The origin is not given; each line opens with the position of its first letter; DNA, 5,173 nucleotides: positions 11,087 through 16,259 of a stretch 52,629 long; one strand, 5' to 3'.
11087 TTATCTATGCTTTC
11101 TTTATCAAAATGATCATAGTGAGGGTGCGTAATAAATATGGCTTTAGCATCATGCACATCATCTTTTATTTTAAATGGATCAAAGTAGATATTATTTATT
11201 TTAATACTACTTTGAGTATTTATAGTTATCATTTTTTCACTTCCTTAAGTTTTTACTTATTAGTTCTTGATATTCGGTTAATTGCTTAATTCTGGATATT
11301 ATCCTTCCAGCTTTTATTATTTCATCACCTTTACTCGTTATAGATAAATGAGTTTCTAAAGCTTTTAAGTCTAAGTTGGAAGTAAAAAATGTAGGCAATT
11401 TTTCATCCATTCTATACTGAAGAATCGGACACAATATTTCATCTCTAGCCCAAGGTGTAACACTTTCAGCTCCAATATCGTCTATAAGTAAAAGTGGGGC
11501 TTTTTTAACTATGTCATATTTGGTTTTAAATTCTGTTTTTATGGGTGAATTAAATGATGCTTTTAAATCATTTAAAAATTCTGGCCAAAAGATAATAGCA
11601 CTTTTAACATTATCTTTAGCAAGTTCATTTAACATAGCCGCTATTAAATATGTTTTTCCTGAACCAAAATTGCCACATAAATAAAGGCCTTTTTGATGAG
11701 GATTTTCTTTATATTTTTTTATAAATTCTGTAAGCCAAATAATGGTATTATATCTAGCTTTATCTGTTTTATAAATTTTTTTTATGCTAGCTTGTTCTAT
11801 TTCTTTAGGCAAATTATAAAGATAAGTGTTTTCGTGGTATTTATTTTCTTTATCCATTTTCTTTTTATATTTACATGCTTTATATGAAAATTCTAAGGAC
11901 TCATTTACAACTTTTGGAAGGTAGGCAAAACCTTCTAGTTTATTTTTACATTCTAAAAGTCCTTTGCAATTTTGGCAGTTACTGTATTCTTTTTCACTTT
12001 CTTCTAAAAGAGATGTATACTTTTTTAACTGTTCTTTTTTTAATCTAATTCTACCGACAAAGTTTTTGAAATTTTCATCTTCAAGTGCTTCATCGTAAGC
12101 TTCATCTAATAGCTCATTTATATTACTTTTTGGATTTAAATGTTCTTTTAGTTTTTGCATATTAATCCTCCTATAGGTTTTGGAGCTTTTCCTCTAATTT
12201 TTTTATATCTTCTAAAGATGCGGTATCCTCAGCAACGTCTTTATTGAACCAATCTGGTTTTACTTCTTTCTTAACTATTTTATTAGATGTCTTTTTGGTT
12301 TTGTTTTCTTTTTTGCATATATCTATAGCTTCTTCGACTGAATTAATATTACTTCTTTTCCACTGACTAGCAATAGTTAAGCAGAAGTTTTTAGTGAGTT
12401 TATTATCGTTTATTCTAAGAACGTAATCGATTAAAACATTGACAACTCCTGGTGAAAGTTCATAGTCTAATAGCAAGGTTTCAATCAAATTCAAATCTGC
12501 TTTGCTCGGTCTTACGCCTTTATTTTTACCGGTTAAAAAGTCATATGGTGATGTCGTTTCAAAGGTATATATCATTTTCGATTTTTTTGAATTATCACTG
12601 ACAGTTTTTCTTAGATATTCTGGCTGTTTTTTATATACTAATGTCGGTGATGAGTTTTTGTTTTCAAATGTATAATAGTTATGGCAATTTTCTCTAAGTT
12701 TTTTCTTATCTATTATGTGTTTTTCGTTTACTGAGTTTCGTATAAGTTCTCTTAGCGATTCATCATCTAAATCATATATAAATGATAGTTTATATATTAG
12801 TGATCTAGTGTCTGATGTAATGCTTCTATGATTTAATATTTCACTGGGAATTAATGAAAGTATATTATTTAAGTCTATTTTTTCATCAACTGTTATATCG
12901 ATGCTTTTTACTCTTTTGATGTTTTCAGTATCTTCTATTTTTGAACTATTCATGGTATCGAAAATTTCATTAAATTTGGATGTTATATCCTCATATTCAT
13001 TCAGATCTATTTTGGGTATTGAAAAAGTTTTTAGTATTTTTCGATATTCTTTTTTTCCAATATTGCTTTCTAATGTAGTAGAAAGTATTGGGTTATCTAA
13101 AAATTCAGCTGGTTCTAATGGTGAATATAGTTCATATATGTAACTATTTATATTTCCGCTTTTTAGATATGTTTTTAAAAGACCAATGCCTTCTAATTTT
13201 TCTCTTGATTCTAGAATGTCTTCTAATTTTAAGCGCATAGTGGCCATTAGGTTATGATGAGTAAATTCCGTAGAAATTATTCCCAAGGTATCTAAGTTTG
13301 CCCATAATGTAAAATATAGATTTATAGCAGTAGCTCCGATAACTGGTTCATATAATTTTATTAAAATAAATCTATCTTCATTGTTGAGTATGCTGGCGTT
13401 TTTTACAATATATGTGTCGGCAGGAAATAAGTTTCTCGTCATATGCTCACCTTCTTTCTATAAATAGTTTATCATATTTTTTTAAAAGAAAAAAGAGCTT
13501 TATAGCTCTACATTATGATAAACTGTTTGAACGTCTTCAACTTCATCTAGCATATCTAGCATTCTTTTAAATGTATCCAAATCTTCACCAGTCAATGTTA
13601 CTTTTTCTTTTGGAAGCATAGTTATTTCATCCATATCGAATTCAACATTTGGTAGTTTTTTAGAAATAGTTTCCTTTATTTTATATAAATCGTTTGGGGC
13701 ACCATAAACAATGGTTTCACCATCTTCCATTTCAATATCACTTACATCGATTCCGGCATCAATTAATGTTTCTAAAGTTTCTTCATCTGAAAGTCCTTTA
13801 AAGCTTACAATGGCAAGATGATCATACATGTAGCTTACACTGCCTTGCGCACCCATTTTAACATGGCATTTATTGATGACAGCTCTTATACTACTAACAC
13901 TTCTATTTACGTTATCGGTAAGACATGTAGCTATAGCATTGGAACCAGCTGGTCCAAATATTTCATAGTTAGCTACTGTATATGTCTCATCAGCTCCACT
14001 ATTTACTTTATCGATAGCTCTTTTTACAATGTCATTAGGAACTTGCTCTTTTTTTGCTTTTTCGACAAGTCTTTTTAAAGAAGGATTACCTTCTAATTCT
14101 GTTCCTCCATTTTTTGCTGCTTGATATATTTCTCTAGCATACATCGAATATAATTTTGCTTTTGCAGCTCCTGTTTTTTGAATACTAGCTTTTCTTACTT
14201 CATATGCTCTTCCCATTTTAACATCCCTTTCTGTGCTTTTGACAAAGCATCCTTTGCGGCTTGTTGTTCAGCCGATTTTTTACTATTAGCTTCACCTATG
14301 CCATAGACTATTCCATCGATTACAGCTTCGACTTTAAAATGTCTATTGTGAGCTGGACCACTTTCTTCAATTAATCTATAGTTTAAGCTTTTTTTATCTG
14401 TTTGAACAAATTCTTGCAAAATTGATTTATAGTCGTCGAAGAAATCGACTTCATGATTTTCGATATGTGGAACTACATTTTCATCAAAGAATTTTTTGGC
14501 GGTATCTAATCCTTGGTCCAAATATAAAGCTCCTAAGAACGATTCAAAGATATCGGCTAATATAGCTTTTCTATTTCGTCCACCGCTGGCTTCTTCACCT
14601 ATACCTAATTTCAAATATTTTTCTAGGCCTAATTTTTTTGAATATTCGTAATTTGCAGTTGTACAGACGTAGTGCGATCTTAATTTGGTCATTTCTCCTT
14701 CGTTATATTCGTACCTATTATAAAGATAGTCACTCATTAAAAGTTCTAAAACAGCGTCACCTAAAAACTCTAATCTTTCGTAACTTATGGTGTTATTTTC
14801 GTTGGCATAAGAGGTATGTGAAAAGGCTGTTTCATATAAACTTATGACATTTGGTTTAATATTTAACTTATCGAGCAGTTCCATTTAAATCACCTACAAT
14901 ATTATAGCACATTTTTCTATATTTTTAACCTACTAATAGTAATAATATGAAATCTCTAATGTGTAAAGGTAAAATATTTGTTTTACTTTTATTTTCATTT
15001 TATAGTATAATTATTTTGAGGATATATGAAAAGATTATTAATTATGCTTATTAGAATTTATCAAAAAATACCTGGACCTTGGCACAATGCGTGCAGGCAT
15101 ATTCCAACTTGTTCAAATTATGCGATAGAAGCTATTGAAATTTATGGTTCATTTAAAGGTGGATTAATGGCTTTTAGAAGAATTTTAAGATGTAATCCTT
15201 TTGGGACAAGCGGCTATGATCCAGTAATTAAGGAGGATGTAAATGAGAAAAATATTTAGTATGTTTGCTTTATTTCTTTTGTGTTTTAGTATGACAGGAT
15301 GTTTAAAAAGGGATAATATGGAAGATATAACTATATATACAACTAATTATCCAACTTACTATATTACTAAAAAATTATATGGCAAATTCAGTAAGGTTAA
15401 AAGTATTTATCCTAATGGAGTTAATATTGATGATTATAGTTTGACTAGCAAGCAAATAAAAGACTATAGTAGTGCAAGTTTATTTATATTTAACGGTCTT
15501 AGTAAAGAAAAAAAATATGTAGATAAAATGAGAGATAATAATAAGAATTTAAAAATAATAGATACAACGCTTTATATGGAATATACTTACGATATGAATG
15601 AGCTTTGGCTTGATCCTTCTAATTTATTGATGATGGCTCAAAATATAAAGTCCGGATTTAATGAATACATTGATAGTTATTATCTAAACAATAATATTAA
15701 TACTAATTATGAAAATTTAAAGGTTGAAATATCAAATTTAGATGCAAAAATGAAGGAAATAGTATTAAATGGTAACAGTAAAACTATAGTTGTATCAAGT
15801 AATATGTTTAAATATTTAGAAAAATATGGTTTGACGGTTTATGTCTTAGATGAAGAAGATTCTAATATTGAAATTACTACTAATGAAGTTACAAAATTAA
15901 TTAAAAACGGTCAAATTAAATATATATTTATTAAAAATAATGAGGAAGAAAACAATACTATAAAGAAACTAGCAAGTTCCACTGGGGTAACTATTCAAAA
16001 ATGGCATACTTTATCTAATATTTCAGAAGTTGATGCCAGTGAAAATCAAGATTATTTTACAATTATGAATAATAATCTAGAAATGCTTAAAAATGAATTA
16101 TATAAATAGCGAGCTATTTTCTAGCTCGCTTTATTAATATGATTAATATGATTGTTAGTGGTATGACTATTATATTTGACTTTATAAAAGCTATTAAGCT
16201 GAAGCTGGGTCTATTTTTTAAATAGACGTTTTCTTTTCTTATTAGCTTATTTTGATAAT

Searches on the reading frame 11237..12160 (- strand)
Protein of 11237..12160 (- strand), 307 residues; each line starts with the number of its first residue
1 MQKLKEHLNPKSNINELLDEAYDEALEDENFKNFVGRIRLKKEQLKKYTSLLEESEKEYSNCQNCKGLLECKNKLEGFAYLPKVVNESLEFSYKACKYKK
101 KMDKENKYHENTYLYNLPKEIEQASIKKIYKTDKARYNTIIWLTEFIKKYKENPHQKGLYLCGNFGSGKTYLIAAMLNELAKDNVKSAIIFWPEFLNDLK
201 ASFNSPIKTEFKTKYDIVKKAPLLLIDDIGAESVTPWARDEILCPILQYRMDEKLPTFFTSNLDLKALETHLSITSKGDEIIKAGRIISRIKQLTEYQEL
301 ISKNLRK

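Call 26: search_protein_families(library=pfam, proteins=[window:11237-12160:-], max_evalue=0.001)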
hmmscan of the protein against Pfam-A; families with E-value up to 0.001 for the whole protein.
window:11237-12160:- (307 aa): 3 families
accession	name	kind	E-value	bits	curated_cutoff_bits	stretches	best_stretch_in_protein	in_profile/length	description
PF00308.24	Bac_DnaA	-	1.8e-05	25.5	23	1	156-261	34-137/162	Bacterial DnaA ATPAse domain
PF03969.22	AFG1_ATPase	-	1.8e-05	24.3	27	1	97-183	6-88/361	AFG1-like ATPase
PF01695.23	IstB_IS21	-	0.00019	21.5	24.1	1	157-268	93-199/238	IstB-like ATP binding protein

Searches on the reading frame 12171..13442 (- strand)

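Call 26: search_protein_families(library=pfam, proteins=[window:12171-13442:-], max_evalue=0.001)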
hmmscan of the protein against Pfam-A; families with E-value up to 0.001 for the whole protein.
window:12171-13442:- (423 aa): 1 family
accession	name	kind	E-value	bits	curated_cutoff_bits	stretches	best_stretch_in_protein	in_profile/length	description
PF07261.16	DnaB_2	-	3.6e-12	46.3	22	1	307-373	7-71/74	Replication initiation and membrane attachment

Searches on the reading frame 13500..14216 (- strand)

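Call 27: search_protein_families(library=pfam, proteins=[window:13500-14216:-], max_evalue=0.001)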
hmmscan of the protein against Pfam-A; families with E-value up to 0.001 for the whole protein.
window:13500-14216:- (238 aa): 2 families
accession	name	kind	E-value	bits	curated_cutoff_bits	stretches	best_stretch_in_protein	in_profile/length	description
PF01709.26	Transcrip_reg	-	2.9e-42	144.5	27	1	82-236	4-160/160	TACO1/YebC second and third domain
PF20772.2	TACO1_YebC_N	-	1.2e-19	71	36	1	5-72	3-71/73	TACO1/YebC protein N-terminal domain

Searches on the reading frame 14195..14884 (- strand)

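Call 27: search_protein_families(library=pfam, proteins=[window:14195-14884:-], max_evalue=0.001)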
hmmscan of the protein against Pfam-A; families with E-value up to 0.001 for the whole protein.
window:14195-14884:- (229 aa): 3 families
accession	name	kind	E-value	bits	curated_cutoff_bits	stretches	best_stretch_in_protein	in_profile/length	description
PF14622.11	Ribonucleas_3_3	-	3.4e-36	124.7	35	1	15-140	3-127/128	Ribonuclease-III-like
PF00636.31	Ribonuclease_3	-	1.1e-24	87.6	27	1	36-125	1-102/102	Ribonuclease III domain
PF00035.32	dsrm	-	5.9e-21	75.3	23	1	152-216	1-65/66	Double-stranded RNA binding motif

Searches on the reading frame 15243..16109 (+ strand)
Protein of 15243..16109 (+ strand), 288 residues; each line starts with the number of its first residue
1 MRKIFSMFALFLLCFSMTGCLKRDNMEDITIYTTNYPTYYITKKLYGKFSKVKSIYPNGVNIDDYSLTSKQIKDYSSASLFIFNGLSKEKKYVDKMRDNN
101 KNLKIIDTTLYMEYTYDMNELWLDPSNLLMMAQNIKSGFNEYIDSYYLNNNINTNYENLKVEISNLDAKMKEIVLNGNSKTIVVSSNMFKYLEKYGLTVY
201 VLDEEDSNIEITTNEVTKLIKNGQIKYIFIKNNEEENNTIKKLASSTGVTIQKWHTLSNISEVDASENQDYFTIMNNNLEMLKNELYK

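Call 27: search_protein_families(library=pfam, proteins=[window:15243-16109:+], max_evalue=0.001)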
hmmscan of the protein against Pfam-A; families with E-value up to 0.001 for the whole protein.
window:15243-16109:+ (288 aa): 1 family
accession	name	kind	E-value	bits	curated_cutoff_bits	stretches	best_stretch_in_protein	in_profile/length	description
PF01297.22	ZnuA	-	8.9e-41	140.5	29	1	31-284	1-262/263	Zinc-uptake complex component A periplasmic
